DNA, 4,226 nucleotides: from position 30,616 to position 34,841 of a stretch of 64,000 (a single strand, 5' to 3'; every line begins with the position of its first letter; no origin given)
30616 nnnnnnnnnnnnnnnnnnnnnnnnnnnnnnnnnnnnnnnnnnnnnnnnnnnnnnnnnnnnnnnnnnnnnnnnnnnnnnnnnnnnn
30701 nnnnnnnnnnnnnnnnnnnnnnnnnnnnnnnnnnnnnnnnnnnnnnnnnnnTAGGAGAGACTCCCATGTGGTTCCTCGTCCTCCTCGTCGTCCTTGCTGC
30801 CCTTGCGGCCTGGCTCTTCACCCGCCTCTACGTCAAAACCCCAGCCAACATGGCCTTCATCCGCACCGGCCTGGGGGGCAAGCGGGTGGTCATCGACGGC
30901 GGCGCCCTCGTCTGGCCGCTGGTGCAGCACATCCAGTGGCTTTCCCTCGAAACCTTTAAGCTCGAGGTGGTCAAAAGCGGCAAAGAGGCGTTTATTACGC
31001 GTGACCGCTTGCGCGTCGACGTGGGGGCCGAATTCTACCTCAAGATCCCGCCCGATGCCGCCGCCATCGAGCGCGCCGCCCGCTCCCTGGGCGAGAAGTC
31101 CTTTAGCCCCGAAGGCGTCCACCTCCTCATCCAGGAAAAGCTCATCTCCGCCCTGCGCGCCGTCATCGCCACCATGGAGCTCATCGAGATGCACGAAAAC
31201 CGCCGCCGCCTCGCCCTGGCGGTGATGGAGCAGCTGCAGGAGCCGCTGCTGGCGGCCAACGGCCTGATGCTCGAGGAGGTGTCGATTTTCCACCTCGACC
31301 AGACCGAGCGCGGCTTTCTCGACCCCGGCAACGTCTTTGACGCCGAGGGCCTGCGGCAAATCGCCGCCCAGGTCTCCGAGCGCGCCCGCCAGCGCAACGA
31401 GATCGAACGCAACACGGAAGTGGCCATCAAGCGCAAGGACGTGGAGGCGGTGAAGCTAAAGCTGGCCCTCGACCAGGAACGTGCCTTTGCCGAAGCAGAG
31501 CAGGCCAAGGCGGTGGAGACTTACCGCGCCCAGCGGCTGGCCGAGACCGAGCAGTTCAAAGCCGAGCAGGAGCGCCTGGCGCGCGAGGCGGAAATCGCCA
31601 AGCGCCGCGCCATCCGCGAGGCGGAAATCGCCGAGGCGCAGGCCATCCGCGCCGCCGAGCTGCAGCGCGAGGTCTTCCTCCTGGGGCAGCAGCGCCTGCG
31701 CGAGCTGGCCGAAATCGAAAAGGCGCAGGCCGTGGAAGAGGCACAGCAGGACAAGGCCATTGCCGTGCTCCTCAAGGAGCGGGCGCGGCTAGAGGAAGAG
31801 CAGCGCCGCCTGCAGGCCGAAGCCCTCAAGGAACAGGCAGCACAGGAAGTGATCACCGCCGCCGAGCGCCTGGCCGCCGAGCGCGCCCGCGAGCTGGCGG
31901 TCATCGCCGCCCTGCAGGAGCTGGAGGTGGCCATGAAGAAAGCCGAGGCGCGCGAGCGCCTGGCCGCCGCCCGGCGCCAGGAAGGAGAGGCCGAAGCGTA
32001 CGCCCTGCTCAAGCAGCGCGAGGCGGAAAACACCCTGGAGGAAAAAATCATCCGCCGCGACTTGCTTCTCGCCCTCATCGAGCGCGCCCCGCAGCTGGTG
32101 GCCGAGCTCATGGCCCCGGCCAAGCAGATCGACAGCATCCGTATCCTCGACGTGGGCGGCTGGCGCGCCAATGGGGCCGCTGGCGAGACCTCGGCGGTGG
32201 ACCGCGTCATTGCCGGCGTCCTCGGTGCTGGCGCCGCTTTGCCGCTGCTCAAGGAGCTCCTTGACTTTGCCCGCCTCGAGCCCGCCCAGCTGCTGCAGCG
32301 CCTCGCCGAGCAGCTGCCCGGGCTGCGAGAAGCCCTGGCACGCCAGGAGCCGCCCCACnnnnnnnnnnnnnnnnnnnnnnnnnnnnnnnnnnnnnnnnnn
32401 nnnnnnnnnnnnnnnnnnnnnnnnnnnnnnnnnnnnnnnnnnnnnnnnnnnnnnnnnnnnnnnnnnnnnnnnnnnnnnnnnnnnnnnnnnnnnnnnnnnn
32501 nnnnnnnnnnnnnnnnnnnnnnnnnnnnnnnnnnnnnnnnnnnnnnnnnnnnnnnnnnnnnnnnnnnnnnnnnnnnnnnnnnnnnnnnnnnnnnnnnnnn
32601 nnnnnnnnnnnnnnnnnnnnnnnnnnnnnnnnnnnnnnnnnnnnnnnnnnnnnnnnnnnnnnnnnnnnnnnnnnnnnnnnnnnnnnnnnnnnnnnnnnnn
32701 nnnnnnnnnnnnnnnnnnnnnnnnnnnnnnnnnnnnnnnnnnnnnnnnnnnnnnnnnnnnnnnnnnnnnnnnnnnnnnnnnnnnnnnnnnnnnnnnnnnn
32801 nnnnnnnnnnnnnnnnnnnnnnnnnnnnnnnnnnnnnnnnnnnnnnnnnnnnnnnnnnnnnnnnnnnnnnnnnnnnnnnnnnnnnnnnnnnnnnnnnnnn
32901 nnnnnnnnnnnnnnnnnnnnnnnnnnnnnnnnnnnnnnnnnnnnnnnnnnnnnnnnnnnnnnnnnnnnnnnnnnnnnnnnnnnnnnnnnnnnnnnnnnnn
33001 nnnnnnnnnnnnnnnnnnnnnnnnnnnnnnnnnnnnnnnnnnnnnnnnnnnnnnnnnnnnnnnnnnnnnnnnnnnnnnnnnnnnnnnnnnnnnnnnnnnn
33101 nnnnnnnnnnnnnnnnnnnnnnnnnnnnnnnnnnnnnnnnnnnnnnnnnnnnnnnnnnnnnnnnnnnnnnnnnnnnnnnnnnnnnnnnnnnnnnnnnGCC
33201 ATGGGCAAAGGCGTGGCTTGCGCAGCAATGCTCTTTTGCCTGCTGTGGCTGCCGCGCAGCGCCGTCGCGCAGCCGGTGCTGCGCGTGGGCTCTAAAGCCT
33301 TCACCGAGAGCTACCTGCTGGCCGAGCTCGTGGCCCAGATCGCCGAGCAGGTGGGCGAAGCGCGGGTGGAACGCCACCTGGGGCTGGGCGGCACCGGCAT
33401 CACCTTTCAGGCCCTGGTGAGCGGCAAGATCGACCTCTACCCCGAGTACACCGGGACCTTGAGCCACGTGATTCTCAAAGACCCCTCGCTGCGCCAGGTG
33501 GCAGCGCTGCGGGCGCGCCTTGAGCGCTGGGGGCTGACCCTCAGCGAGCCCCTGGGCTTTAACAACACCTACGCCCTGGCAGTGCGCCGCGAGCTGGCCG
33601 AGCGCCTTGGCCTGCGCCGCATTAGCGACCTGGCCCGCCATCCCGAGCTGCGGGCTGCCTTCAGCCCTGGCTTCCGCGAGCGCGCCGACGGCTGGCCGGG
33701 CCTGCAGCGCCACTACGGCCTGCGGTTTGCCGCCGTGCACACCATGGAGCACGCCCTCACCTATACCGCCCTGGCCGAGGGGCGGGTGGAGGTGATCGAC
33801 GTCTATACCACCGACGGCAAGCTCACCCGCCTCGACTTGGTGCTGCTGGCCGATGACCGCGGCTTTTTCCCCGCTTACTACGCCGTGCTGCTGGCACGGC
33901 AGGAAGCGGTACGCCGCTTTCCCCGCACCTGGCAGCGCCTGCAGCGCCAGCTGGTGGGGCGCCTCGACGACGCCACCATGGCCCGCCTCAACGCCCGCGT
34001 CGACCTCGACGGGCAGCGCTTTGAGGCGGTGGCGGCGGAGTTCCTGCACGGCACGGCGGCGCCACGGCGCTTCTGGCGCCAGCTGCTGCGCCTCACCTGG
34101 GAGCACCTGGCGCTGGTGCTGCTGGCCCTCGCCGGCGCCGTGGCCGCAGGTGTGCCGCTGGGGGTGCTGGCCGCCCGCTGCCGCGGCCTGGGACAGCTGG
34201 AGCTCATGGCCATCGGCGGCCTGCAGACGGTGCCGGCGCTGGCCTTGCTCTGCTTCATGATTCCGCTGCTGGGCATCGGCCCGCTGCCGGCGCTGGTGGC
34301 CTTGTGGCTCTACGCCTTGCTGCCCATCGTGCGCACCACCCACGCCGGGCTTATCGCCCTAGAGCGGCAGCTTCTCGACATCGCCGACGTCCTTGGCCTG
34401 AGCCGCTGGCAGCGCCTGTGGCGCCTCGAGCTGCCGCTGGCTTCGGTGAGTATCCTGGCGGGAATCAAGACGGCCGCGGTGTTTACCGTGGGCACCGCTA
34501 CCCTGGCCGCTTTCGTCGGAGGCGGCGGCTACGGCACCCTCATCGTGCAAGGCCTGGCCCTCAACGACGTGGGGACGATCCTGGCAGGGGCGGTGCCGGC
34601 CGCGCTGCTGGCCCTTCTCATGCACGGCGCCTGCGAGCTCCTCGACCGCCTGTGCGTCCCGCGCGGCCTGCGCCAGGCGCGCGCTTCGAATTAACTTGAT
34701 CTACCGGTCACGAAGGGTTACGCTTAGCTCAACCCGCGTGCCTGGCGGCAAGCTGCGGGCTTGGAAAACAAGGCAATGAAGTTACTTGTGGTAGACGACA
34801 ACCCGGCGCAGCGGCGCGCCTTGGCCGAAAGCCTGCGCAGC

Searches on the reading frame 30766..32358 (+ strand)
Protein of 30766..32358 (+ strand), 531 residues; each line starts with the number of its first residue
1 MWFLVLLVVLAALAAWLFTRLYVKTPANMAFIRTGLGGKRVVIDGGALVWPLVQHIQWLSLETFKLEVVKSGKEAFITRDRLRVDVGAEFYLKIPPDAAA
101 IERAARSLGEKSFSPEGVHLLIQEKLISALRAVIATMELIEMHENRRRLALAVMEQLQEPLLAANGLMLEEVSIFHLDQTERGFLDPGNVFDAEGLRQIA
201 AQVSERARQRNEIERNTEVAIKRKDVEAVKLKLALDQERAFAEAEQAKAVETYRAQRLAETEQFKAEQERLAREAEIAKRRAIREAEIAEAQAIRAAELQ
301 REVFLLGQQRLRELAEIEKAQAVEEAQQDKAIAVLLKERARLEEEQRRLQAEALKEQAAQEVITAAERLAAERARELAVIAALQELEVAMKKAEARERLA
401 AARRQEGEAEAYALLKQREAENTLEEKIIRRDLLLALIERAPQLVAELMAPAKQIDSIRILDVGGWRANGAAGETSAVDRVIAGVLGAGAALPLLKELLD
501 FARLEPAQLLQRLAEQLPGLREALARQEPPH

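Call 84: search_protein_families(library=pfam, proteins=[window:30766-32358:+], max_evalue=0.01)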
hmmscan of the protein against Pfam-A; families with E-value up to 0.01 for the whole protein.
window:30766-32358:+ (531 aa): 2 families
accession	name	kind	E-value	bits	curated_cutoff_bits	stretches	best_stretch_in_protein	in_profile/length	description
PF15975.10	Flot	-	2.7e-20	73.1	27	1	389-500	2-120/124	Flotillin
PF01145.31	Band_7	-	3.1e-10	40.8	23.6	1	25-177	3-145/176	SPFH domain / Band 7 family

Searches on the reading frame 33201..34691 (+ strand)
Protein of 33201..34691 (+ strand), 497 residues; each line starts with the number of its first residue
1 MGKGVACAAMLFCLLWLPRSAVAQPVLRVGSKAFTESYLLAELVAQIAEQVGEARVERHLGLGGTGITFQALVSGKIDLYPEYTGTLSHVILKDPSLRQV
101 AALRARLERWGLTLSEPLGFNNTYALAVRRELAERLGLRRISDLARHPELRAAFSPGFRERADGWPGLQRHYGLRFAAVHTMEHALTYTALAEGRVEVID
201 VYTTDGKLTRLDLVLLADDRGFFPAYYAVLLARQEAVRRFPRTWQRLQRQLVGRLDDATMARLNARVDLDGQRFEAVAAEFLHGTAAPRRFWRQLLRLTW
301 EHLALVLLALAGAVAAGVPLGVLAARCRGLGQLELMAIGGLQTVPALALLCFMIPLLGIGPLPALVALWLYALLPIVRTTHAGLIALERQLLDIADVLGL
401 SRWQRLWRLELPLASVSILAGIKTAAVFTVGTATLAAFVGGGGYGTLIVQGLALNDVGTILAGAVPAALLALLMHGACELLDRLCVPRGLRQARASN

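Call 84: search_protein_families(library=pfam, proteins=[window:33201-34691:+], max_evalue=0.01)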
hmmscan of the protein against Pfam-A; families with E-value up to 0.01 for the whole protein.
window:33201-34691:+ (497 aa): 2 families
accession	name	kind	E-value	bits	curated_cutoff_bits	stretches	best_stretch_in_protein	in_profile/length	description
PF04069.17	OpuAC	-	2.2e-56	191.8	21.2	1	27-282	3-255/257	Substrate binding domain of ABC-type glycine betaine transport system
PF00528.27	BPD_transp_1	-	9.9e-20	71.5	26.4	1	317-483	1-180/184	Binding-protein-dependent transport system inner membrane component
